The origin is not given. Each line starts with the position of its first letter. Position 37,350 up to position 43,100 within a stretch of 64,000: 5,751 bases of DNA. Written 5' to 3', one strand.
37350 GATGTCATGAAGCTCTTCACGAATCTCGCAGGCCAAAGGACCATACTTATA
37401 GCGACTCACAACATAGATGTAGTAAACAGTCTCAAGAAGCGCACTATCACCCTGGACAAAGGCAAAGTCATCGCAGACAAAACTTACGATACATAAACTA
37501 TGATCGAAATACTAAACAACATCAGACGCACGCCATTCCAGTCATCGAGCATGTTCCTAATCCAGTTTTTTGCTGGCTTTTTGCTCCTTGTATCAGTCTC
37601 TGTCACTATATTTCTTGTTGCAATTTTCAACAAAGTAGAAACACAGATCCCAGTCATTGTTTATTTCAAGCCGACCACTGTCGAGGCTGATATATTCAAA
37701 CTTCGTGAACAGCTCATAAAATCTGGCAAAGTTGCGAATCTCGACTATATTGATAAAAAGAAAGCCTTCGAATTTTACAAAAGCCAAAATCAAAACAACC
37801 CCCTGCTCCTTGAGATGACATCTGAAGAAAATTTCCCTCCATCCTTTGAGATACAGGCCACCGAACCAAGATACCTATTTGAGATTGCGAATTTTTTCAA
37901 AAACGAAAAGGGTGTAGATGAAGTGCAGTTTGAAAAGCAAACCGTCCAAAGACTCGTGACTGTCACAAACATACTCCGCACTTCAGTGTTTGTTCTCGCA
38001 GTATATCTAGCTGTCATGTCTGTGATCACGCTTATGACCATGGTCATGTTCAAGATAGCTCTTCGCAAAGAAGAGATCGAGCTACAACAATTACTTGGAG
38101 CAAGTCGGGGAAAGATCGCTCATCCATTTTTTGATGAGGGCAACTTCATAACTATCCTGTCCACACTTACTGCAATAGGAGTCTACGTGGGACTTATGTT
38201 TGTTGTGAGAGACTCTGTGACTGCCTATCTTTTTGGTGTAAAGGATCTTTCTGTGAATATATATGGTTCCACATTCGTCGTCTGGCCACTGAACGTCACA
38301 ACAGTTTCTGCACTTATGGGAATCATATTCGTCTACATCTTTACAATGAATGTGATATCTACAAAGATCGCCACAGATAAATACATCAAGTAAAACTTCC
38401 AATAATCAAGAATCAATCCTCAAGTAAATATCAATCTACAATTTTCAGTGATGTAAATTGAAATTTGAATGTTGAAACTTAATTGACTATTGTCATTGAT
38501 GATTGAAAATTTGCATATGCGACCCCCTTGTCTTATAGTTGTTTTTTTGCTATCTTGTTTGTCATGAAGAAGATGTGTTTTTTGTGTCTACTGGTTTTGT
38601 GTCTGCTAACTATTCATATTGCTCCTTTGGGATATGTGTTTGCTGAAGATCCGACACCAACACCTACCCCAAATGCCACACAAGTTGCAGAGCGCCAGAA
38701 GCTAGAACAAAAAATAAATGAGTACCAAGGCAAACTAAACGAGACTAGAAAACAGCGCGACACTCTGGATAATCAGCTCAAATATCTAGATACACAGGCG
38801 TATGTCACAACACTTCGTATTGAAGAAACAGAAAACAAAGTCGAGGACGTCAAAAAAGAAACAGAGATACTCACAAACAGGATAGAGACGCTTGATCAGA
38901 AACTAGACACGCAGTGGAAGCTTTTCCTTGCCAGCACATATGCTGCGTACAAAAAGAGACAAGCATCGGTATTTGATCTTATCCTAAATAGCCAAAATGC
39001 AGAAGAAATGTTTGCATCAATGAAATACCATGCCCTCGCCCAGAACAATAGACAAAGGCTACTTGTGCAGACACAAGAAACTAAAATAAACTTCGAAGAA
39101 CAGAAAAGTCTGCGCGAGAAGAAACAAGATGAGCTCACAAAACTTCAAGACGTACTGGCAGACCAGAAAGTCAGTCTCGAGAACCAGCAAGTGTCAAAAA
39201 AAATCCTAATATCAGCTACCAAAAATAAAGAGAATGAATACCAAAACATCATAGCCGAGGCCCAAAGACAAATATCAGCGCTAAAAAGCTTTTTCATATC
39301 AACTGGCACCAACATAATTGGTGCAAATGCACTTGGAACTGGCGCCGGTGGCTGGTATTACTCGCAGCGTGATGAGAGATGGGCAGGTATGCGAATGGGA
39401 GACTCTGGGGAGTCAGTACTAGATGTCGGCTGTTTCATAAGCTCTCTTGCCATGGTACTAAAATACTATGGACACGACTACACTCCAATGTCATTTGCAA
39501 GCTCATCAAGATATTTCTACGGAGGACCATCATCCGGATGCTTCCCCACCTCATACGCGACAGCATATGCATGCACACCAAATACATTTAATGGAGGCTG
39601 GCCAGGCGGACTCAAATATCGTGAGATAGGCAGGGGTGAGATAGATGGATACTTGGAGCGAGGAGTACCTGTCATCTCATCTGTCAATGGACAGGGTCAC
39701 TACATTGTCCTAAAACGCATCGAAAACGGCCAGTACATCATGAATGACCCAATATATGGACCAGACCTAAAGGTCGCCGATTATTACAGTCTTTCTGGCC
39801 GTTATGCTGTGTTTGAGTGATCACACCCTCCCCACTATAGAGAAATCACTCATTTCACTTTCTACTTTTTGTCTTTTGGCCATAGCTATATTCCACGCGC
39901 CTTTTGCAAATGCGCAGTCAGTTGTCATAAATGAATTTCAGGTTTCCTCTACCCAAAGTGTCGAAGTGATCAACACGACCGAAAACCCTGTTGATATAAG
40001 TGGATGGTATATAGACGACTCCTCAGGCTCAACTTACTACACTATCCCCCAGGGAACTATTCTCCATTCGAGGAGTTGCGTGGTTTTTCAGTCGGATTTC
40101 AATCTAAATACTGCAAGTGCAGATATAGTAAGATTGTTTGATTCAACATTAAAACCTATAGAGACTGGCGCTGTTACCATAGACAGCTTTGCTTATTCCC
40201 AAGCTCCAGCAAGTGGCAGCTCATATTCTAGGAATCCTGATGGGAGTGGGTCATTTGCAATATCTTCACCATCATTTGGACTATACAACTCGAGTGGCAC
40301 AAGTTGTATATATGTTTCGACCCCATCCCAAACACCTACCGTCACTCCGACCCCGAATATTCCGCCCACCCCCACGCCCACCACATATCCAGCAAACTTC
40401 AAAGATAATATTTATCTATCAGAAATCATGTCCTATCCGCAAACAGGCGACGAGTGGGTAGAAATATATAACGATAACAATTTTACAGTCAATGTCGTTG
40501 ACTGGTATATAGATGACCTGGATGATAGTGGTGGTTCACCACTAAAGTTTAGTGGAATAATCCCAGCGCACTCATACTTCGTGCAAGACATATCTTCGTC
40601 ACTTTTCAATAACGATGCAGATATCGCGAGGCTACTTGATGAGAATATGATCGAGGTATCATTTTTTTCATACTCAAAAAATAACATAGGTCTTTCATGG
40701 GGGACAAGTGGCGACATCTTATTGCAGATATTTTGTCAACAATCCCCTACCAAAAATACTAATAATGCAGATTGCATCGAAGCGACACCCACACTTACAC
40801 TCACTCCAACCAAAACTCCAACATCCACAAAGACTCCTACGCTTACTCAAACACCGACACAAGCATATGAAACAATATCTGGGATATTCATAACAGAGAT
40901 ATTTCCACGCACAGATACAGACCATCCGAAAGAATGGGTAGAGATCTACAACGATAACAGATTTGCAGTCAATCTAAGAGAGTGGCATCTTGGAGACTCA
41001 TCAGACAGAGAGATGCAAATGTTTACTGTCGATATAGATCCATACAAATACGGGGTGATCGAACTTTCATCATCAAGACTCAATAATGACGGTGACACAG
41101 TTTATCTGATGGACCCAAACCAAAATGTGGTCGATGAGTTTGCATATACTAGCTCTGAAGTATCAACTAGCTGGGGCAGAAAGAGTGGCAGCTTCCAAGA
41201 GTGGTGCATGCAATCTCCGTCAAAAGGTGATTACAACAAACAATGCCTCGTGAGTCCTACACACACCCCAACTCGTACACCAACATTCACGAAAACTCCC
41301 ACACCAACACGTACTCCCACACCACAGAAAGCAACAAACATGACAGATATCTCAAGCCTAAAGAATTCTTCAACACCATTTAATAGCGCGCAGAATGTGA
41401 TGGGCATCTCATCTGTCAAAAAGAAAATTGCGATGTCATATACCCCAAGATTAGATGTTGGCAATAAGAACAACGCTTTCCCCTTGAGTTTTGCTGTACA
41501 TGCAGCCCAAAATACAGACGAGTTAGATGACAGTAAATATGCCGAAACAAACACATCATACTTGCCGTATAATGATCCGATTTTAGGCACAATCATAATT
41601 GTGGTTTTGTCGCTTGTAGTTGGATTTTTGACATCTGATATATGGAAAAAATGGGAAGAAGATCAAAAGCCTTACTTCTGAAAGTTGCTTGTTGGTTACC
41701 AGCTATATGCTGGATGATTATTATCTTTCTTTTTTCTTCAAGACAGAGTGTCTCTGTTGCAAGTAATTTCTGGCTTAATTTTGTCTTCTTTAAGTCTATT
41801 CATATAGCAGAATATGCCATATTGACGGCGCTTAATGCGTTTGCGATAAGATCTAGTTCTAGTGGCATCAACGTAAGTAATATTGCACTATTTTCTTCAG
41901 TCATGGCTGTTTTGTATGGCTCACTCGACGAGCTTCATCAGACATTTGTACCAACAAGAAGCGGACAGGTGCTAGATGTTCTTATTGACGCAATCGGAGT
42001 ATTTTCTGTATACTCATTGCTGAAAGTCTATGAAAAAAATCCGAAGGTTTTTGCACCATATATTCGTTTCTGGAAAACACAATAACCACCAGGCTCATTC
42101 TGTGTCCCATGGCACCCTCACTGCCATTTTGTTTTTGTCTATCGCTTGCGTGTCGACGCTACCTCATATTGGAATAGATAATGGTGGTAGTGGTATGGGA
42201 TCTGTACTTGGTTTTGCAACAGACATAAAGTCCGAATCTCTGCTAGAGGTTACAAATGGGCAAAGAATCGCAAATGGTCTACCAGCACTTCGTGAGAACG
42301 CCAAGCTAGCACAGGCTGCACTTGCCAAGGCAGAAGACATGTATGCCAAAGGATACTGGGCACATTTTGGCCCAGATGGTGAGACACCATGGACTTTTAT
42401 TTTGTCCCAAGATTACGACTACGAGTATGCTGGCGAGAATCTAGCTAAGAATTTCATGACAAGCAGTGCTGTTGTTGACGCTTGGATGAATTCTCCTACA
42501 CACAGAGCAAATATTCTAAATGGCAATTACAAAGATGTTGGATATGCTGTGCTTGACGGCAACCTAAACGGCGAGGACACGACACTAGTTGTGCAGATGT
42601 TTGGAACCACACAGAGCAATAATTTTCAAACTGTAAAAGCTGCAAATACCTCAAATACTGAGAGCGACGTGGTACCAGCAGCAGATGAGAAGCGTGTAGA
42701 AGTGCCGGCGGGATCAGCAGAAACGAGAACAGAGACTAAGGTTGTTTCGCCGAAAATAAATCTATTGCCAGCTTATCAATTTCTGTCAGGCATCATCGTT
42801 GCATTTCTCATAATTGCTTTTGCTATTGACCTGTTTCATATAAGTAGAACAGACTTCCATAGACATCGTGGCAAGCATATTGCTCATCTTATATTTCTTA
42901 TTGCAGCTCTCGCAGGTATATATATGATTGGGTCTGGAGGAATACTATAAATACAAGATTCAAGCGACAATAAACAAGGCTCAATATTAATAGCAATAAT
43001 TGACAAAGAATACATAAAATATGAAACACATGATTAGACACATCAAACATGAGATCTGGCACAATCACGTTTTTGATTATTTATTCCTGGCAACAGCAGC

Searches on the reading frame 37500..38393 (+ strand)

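Call 70: search_protein_families(library=pfam, max_evalue=0.01, proteins=[window:37500-38393:+])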
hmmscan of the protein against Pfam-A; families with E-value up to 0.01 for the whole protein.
window:37500-38393:+ (297 aa): 2 families
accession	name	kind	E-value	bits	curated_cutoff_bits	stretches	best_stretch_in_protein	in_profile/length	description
PF18075.7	FtsX_ECD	-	5.9e-14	52.9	23.5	1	52-142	3-96/96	FtsX extracellular domain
PF02687.27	FtsX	-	5.2e-05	23.7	25.5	1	165-280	2-114/120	FtsX-like permease C-terminal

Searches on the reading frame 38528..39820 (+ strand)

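Call 43: search_protein_families(library=pfam, max_evalue=0.001, proteins=[window:38528-39820:+])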
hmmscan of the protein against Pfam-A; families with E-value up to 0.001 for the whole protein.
window:38528-39820:+ (430 aa): 2 families
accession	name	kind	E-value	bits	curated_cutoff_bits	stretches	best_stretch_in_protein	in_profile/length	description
PF13529.12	Peptidase_C39_2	-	4.1e-09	37.6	24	1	277-408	5-142/143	Peptidase_C39 like family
PF03412.21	Peptidase_C39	-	3.9e-05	23.9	22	0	372-411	68-108/133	Peptidase C39 family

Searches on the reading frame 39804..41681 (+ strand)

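Call 70: search_protein_families(library=pfam, max_evalue=0.01, proteins=[window:39804-41681:+])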
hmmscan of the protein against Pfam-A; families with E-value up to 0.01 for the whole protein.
window:39804-41681:+ (625 aa): 1 family
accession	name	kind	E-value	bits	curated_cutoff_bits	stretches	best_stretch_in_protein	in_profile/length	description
PF00932.25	LTD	-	4.5e-35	120.8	34.3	3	359-449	6-108/109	Lamin Tail Domain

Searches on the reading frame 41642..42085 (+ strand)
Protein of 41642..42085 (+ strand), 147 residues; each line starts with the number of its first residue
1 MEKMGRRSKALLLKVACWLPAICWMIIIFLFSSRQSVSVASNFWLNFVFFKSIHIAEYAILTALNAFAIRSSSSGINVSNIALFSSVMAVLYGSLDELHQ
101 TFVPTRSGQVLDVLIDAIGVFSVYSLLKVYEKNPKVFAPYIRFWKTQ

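Call 70: search_protein_families(library=pfam, max_evalue=0.01, proteins=[window:41642-42085:+])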
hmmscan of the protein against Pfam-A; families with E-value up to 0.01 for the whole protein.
window:41642-42085:+ (147 aa): 1 family
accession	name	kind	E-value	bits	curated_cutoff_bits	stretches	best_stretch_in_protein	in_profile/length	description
PF04892.17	VanZ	-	1.3e-11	45.7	30.1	1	18-129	2-124/126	VanZ like family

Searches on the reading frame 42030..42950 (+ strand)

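Call 70: search_protein_families(library=pfam, max_evalue=0.01, proteins=[window:42030-42950:+])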
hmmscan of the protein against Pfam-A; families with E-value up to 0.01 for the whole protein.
window:42030-42950:+ (306 aa): 1 family
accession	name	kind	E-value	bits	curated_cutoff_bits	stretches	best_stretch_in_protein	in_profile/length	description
PF00188.32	CAP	-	1.2e-18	68.5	21.1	1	72-190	1-116/117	Cysteine-rich secretory protein family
